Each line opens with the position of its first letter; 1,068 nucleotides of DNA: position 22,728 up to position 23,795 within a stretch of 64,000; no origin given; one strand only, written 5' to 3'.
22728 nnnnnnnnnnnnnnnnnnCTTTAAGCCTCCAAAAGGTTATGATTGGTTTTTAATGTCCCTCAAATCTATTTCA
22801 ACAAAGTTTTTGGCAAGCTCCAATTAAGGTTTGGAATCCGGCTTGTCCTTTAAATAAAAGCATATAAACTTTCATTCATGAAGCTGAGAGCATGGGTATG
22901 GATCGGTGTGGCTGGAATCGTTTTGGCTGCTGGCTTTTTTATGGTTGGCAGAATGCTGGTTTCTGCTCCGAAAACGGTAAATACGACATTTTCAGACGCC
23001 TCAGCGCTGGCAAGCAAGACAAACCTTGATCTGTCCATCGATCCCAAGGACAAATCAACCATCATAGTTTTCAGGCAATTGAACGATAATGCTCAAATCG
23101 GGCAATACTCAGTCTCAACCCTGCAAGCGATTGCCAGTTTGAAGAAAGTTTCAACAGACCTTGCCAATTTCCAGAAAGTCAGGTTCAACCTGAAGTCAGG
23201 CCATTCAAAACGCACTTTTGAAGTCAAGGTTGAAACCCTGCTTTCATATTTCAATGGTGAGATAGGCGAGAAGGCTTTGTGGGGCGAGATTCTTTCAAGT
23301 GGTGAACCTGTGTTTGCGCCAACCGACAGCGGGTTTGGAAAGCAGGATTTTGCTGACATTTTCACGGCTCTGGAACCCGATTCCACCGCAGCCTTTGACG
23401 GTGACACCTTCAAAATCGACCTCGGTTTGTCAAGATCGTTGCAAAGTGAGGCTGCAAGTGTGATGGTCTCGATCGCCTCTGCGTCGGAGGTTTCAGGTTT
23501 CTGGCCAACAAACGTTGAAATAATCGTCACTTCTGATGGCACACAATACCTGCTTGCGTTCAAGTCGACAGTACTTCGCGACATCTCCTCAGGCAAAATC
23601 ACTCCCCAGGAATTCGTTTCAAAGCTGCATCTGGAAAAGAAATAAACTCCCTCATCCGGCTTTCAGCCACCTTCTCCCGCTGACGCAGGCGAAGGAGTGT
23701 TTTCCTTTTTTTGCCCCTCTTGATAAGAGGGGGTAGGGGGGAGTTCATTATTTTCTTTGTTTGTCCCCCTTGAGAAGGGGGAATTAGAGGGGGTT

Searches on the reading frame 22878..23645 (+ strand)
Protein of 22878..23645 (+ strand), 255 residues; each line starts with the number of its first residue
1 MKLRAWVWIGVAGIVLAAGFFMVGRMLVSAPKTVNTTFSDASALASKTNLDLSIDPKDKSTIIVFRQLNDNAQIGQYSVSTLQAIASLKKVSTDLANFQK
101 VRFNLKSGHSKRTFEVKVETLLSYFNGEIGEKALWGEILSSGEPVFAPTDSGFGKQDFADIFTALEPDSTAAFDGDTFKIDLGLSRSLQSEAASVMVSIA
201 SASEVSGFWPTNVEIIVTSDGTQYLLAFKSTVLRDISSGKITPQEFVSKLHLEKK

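Call 3: search_protein_families(library=pfam, proteins=[window:22878-23645:+], max_evalue=0.1)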
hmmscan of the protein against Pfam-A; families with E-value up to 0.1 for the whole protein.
window:22878-23645:+ (255 aa): 1 family
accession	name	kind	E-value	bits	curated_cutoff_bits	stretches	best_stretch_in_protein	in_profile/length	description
PF12450.13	vWF_A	-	0.025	15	25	1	84-128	21-65/94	von Willebrand factor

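Call 50: search_protein_families(library=padloc, proteins=[window:22878-23645:+], max_evalue=0.01)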
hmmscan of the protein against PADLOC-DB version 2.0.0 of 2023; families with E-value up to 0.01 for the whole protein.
window:22878-23645:+ (255 aa): 0 families

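Call 90: search_protein_families(library=ncbifam, proteins=[window:22878-23645:+], max_evalue=0.01)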
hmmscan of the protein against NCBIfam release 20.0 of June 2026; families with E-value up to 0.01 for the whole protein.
window:22878-23645:+ (255 aa): 0 families
